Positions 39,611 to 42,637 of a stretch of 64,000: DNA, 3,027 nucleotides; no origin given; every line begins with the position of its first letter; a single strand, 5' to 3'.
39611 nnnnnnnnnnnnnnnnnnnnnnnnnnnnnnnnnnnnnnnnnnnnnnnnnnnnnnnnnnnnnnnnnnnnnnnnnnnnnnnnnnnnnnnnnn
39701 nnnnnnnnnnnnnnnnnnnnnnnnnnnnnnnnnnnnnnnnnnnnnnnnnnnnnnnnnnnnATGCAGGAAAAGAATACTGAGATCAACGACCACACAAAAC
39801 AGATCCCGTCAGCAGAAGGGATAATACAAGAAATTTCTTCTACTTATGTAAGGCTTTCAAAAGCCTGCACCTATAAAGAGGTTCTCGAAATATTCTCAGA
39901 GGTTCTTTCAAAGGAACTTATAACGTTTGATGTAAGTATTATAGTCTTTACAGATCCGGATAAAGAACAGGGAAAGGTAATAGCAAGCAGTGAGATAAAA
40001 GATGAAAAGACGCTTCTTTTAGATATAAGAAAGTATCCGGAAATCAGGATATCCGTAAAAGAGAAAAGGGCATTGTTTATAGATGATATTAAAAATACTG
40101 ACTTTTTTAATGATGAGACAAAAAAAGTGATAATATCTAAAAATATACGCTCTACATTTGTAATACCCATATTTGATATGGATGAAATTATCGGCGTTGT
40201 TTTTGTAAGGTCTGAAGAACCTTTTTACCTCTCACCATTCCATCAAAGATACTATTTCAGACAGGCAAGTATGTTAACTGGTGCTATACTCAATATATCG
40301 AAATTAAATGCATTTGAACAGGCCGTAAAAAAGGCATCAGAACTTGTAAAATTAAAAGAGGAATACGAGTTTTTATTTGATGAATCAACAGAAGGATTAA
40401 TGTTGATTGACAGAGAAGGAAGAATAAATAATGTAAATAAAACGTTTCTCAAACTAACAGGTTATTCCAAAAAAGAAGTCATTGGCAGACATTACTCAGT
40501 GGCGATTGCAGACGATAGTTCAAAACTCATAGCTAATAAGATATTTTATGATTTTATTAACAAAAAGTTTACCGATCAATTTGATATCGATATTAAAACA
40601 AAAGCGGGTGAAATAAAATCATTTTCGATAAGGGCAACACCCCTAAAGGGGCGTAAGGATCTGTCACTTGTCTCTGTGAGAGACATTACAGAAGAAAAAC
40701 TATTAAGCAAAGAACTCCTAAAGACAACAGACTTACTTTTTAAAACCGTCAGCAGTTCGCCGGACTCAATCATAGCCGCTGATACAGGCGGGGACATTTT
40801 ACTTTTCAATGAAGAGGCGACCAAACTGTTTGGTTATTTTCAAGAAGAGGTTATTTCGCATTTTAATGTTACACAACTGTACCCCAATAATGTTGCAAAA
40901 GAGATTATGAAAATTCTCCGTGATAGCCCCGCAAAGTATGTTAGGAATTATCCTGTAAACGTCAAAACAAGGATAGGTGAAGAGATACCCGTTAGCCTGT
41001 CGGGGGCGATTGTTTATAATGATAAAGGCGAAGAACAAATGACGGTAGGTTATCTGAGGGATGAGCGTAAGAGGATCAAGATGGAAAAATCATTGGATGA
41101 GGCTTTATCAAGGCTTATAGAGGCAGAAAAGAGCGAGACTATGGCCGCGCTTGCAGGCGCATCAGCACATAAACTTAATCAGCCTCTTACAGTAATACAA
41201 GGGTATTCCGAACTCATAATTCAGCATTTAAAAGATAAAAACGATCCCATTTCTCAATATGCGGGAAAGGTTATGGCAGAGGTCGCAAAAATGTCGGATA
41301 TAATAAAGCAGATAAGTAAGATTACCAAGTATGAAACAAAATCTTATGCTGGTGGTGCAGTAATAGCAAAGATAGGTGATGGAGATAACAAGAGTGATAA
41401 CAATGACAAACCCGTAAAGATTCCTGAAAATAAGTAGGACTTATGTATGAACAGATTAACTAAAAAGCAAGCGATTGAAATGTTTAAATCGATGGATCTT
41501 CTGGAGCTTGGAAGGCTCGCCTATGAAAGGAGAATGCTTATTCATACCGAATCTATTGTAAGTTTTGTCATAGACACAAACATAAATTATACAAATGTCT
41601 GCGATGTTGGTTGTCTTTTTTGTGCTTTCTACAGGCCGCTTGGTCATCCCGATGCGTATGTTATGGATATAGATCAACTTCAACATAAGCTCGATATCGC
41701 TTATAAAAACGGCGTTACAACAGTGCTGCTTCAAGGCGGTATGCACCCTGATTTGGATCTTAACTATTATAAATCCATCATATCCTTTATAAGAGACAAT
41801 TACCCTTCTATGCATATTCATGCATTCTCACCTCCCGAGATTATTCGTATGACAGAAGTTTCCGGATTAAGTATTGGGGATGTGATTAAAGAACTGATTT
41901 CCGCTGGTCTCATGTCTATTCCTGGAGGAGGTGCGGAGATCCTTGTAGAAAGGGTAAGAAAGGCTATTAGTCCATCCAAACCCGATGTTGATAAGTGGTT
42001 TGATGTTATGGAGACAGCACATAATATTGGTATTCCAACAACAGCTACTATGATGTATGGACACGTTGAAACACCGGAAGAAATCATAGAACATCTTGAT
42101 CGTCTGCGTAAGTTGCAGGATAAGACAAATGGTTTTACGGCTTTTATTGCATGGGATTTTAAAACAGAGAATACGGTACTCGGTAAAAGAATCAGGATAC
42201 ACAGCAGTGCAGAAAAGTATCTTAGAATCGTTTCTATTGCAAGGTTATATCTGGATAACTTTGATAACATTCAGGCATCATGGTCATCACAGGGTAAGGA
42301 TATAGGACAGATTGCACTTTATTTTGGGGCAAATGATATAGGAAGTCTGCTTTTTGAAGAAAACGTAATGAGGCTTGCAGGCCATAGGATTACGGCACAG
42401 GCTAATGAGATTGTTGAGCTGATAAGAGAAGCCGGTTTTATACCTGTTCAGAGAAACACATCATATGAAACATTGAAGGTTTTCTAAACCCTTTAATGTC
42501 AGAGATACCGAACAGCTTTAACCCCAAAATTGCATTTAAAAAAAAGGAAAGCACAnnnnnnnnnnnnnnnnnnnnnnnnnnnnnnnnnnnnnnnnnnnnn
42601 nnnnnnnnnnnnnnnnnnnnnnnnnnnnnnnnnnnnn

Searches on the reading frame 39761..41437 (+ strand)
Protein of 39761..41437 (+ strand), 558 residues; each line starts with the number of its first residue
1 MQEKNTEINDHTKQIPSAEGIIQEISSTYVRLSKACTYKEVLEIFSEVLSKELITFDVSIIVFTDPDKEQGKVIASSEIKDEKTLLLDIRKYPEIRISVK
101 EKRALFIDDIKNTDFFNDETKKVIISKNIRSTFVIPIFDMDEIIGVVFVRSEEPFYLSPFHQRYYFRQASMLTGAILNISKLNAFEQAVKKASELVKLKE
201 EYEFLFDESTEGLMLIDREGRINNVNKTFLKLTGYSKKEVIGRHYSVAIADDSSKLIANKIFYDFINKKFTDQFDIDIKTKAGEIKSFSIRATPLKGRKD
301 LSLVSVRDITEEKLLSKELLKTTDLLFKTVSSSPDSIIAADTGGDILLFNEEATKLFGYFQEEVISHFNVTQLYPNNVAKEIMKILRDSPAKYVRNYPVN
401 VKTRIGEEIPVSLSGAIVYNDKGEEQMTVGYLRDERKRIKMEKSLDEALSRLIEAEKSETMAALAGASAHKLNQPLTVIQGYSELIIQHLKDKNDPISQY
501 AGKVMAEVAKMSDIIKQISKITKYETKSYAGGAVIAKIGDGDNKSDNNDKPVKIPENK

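Call 63: search_protein_families(library=pfam, proteins=[window:39761-41437:+], max_evalue=0.0001)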
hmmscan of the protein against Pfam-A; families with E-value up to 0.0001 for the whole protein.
window:39761-41437:+ (558 aa): 7 families
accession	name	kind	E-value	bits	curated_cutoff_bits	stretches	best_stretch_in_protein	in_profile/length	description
PF00989.32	PAS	-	3.2e-22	79.1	22.6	2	200-309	1-113/113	PAS fold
PF13426.13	PAS_9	-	3.1e-21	76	27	2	211-311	2-103/103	PAS domain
PF08448.16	PAS_4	-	4.8e-12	46.5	23.1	1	206-313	1-109/110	PAS fold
PF13188.13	PAS_8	-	2.1e-11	43.7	21.8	1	202-242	3-40/65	PAS domain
PF00512.31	HisKA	-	3.8e-07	30.5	26.9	1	466-522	7-61/66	His Kinase A (phospho-acceptor) domain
PF08447.18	PAS_3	-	1e-05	26.1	25.6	0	224-297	3-77/89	PAS fold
PF13185.12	GAF_2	-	1.8e-05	25.4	28.6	1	39-161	5-120/136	GAF domain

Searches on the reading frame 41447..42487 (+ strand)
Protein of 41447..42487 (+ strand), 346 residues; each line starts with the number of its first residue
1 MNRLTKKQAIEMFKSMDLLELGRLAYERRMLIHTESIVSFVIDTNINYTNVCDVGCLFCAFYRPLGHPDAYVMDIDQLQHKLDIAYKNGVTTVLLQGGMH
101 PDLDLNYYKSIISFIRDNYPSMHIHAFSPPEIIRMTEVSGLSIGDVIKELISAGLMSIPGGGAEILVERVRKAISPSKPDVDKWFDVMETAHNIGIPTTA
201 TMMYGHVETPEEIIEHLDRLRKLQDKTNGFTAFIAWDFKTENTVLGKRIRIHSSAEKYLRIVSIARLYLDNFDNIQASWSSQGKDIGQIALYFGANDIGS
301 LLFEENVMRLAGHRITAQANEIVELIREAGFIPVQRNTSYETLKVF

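Call 63: search_protein_families(library=pfam, proteins=[window:41447-42487:+], max_evalue=0.0001)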
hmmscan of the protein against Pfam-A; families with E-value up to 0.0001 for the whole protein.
window:41447-42487:+ (346 aa): 2 families
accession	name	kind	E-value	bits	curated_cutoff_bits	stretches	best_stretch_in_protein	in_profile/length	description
PF19288.4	CofH_C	-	1e-33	116.3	27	1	228-344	2-120/125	CofH/MqnC C-terminal region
PF04055.27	Radical_SAM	-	9.7e-23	81.6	29.5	1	46-220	1-166/166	Radical SAM superfamily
